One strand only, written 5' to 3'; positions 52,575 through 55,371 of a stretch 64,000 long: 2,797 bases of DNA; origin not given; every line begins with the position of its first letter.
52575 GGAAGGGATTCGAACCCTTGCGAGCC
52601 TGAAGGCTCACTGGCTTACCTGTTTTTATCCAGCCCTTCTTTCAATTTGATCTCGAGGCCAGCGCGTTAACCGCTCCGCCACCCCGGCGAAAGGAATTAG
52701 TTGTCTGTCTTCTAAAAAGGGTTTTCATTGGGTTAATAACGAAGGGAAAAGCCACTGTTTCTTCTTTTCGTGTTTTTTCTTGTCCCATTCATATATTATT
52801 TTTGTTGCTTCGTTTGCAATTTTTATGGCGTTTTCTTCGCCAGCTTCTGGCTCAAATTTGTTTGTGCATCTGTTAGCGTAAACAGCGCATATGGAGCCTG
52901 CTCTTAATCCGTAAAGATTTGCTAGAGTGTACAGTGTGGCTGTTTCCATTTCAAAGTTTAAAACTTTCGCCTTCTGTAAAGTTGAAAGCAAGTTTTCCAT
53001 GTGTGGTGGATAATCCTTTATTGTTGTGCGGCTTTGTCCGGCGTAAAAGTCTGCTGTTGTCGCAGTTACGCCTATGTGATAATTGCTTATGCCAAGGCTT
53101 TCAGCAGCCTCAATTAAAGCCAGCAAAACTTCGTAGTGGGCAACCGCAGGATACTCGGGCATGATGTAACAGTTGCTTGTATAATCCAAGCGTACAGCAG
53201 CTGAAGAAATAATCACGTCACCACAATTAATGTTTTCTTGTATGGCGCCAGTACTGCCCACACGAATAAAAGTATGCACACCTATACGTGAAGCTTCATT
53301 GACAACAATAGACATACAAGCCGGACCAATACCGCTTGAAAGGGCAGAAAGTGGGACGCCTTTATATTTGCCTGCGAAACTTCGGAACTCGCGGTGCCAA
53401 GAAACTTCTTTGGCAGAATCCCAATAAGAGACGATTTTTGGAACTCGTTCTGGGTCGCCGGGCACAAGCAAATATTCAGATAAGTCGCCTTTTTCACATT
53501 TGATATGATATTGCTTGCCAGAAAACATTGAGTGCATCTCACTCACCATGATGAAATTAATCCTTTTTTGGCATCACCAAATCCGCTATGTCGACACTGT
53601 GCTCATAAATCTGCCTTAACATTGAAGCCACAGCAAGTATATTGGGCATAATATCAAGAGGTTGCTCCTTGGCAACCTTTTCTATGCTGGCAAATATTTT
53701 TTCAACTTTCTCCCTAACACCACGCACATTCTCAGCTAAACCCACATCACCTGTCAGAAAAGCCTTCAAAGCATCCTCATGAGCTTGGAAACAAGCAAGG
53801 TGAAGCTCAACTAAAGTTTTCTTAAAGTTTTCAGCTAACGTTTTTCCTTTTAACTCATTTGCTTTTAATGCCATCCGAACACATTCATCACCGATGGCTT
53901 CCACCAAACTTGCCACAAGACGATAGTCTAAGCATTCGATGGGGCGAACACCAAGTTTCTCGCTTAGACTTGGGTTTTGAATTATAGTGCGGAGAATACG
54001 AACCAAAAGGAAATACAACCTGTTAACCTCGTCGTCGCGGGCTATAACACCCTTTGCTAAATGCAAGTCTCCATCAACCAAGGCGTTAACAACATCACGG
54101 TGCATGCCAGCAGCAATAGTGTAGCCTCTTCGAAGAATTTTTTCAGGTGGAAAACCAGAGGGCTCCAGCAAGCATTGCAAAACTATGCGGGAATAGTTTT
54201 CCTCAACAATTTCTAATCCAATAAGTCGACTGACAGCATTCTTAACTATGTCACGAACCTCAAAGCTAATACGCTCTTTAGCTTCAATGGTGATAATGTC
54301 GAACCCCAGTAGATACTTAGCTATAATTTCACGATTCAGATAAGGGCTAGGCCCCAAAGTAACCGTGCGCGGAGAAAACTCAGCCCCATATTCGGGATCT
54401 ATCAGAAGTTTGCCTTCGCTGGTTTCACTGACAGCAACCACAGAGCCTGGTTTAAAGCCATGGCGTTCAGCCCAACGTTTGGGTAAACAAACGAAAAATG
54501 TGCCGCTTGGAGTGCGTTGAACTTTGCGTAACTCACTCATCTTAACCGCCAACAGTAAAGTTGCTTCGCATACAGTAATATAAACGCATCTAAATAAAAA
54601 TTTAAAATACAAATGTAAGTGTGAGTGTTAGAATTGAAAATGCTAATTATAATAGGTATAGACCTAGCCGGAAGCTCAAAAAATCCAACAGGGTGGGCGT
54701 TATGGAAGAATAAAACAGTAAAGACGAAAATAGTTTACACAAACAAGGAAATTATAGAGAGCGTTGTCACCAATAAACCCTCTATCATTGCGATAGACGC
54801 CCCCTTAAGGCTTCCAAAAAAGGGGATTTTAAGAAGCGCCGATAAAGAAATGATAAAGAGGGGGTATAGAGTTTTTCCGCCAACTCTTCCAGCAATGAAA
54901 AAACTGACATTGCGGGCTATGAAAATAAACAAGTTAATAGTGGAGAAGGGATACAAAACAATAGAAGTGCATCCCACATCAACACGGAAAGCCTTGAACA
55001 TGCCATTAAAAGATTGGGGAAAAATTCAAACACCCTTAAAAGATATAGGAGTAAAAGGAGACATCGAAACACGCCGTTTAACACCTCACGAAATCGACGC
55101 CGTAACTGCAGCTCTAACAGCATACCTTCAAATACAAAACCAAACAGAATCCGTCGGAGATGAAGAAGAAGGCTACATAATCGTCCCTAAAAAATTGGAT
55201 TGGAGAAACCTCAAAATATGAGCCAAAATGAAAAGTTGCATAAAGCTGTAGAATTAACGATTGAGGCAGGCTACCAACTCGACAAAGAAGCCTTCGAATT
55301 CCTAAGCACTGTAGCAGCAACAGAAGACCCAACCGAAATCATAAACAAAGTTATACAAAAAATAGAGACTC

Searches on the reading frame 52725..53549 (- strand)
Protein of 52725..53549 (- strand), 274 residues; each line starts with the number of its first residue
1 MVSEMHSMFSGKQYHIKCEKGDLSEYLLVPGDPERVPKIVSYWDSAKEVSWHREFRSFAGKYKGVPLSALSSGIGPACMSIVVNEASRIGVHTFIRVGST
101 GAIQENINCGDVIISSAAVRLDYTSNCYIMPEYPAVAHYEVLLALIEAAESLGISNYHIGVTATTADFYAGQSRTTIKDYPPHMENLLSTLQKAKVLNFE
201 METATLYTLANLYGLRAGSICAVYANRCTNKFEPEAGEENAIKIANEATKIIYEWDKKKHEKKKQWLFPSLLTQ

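Call 6: search_protein_families(library=pfam, proteins=[window:52725-53549:-], max_evalue=0.01)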
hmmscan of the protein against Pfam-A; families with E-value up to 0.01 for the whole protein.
window:52725-53549:- (274 aa): 1 family
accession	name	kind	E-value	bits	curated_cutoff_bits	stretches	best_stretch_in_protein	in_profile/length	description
PF01048.26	PNP_UDP_1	-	3.7e-35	121.9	25.1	1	26-251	2-227/233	Phosphorylase superfamily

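Call 80: find_encoding_contigs(protein=window:52725-53549:-, flank=6000, max_places=4)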
Protein window:52725-53549:- (274 aa): no gene with exactly this product is on record in the collection.

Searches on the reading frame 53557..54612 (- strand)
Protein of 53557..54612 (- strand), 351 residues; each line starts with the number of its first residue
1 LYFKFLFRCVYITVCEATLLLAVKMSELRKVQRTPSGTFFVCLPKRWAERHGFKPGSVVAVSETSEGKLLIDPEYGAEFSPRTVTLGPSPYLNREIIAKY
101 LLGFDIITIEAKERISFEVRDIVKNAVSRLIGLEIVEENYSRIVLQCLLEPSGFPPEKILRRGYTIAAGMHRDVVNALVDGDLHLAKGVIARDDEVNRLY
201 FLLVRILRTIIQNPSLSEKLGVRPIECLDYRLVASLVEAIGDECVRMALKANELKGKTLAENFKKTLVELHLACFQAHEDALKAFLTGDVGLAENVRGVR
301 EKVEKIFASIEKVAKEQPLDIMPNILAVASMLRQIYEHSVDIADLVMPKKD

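Call 6: search_protein_families(library=pfam, proteins=[window:53557-54612:-], max_evalue=0.01)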
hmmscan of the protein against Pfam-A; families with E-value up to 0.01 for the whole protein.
window:53557-54612:- (351 aa): 2 families
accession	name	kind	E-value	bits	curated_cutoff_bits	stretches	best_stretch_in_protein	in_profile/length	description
PF01895.24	PhoU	-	5.1e-21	75.3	23.5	2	164-248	5-86/89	PhoU domain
PF04014.23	MazE_antitoxin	-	2.2e-05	24.7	24.7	1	39-73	8-42/48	Antidote-toxin recognition MazE, bacterial antitoxin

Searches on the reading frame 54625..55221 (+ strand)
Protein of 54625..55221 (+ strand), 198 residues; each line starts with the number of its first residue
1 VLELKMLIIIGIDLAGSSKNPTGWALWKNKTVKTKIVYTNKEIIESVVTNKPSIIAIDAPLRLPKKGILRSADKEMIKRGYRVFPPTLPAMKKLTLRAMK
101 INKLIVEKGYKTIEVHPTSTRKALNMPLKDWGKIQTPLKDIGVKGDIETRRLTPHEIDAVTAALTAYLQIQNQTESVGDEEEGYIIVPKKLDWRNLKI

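Call 6: search_protein_families(library=pfam, proteins=[window:54625-55221:+], max_evalue=0.01)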
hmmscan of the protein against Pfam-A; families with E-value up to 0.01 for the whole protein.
window:54625-55221:+ (198 aa): 1 family
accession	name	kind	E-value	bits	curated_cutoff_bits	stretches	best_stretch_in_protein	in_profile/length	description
PF04250.19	DUF429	-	9.9e-09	35.7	23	1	11-91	1-82/214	Protein of unknown function (DUF429)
